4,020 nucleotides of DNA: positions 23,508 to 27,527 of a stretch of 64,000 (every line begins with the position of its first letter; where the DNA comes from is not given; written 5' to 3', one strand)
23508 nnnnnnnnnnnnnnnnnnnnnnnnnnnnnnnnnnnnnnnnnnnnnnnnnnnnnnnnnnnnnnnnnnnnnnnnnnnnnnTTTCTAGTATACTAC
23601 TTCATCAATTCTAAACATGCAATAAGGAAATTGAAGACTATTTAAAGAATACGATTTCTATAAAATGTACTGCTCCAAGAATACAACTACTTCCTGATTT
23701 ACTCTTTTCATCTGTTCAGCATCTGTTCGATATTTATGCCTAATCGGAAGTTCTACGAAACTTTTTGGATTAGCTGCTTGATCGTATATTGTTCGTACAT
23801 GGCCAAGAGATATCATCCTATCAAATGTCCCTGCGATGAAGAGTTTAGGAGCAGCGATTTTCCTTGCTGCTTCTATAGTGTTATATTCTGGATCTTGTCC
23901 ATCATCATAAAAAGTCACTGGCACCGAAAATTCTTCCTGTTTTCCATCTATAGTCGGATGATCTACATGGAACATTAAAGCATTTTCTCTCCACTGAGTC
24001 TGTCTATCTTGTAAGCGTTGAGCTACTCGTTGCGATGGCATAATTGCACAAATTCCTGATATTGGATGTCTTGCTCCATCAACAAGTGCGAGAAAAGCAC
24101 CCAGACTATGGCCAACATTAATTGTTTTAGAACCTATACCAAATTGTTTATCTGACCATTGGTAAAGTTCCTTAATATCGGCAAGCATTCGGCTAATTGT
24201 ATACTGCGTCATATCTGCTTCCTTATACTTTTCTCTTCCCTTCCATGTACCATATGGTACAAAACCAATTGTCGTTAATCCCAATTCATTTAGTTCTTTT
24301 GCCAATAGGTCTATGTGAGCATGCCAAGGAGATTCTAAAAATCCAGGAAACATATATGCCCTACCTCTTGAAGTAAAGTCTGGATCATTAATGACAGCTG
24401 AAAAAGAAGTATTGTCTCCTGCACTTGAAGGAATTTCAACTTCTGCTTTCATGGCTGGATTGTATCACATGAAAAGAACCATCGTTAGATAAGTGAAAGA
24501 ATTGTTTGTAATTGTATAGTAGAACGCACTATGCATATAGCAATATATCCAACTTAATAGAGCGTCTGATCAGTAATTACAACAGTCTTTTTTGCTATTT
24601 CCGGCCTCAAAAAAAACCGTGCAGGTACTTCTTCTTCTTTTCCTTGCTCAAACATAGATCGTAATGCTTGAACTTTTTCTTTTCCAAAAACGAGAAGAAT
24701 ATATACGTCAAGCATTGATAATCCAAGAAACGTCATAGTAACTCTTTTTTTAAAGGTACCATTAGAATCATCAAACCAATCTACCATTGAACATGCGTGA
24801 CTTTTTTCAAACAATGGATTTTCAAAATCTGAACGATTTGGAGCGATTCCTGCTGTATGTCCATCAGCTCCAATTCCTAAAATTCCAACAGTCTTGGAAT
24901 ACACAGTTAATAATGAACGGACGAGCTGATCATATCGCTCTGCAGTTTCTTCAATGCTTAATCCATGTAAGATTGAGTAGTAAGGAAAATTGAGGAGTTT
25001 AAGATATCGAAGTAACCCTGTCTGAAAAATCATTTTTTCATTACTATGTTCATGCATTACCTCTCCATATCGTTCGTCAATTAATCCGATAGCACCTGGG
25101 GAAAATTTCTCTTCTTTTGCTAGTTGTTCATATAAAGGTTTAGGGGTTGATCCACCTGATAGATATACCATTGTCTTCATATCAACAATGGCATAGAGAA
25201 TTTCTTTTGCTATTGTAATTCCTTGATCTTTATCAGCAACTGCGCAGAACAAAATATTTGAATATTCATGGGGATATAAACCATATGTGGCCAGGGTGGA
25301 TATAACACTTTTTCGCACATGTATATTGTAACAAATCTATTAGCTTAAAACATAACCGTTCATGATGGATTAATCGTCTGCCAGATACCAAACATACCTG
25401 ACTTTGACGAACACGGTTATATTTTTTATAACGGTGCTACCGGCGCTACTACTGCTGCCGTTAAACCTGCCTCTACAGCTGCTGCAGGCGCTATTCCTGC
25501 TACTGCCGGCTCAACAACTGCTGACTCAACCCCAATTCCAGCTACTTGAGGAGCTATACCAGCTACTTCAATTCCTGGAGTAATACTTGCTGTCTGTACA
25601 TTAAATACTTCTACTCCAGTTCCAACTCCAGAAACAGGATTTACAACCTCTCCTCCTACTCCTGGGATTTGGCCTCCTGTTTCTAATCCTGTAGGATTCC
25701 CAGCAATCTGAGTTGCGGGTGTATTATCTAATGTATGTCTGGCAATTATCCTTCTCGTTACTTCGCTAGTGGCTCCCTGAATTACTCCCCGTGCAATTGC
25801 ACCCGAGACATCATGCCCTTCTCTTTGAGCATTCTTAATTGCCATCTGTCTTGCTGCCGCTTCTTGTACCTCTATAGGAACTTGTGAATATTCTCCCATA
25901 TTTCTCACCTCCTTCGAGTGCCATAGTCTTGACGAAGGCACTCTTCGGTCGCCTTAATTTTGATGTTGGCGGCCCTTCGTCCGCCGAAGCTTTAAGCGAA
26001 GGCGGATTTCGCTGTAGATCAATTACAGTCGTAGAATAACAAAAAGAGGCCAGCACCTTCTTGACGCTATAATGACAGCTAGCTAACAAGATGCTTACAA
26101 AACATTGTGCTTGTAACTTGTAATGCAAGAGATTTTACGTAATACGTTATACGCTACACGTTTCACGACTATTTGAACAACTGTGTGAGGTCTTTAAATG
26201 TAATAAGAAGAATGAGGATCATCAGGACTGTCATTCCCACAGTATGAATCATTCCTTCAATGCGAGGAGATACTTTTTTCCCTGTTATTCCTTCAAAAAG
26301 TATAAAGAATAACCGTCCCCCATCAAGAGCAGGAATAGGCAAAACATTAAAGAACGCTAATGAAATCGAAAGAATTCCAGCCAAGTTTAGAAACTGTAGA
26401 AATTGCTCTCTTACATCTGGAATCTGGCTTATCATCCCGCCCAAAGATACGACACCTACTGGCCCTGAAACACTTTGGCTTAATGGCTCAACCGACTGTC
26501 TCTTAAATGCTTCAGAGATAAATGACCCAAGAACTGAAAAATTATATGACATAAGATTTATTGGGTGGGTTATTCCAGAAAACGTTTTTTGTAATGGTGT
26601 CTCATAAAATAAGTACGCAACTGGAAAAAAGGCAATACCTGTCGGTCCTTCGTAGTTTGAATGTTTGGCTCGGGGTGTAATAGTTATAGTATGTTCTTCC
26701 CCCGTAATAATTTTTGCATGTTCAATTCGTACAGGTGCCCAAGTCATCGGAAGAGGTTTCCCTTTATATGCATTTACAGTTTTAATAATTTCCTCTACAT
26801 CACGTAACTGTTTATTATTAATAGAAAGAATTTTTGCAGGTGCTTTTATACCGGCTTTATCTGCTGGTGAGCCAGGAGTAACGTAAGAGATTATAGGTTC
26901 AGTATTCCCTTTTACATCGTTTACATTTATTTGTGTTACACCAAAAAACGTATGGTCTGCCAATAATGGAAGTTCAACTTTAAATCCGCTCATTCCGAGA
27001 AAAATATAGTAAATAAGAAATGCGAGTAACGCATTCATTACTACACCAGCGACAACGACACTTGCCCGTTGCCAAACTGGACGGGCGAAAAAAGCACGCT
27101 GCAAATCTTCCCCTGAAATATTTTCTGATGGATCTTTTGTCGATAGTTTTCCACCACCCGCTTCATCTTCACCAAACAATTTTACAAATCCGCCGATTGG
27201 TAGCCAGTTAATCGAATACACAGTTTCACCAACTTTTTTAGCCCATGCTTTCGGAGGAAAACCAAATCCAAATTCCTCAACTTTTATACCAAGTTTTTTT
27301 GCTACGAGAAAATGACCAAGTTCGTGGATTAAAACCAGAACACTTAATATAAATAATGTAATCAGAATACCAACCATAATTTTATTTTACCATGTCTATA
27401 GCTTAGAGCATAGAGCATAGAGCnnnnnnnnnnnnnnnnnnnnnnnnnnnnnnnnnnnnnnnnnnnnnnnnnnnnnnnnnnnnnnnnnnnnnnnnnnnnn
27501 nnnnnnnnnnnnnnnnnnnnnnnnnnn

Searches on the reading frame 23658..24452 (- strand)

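Call 18: search_protein_families(library=pfam, proteins=[window:23658-24452:-])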
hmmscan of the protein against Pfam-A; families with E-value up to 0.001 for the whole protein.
window:23658-24452:- (264 aa): 2 families
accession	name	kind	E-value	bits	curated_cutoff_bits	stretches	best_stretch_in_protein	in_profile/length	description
PF12146.15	Hydrolase_4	-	2.6e-05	24.1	27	0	50-147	23-117/239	Serine aminopeptidase, S33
PF00561.26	Abhydrolase_1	-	0.0005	20.3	25.8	0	35-130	6-91/245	alpha/beta hydrolase fold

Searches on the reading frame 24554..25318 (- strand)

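Call 18: search_protein_families(library=pfam, proteins=[window:24554-25318:-])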
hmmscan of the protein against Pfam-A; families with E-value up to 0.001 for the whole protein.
window:24554-25318:- (254 aa): 1 family
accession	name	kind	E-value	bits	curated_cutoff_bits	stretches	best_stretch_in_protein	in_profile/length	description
PF01182.26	Glucosamine_iso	-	1.6e-27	97.3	27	1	48-238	27-217/225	Glucosamine-6-phosphate isomerases/6-phosphogluconolactonase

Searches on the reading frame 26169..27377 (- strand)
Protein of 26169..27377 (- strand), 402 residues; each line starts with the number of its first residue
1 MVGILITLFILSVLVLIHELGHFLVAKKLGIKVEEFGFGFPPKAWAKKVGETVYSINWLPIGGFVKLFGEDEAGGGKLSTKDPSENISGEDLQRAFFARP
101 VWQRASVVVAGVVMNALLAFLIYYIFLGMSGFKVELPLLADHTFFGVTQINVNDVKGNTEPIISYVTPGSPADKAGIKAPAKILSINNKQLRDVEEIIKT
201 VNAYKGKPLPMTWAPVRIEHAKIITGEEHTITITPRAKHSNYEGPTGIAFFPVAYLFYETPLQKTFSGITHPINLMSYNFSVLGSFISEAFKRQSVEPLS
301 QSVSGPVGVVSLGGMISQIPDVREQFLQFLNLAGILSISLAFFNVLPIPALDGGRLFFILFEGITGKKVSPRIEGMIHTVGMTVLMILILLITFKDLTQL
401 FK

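Call 18: search_protein_families(library=pfam, proteins=[window:26169-27377:-])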
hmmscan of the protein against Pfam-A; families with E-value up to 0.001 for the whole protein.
window:26169-27377:- (402 aa): 4 families
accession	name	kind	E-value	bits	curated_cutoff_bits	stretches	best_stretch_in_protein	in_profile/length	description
PF02163.28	Peptidase_M50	-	1e-51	175.9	27.2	1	7-388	2-221/221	Peptidase family M50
PF17820.7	PDZ_6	-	5.2e-09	36.2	27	1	162-199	1-38/54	PDZ domain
PF00595.29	PDZ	-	6.2e-07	30.1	23.2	1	150-196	16-62/81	PDZ domain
PF13180.12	PDZ_2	-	0.00037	21.2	27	1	153-202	11-55/80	PDZ domain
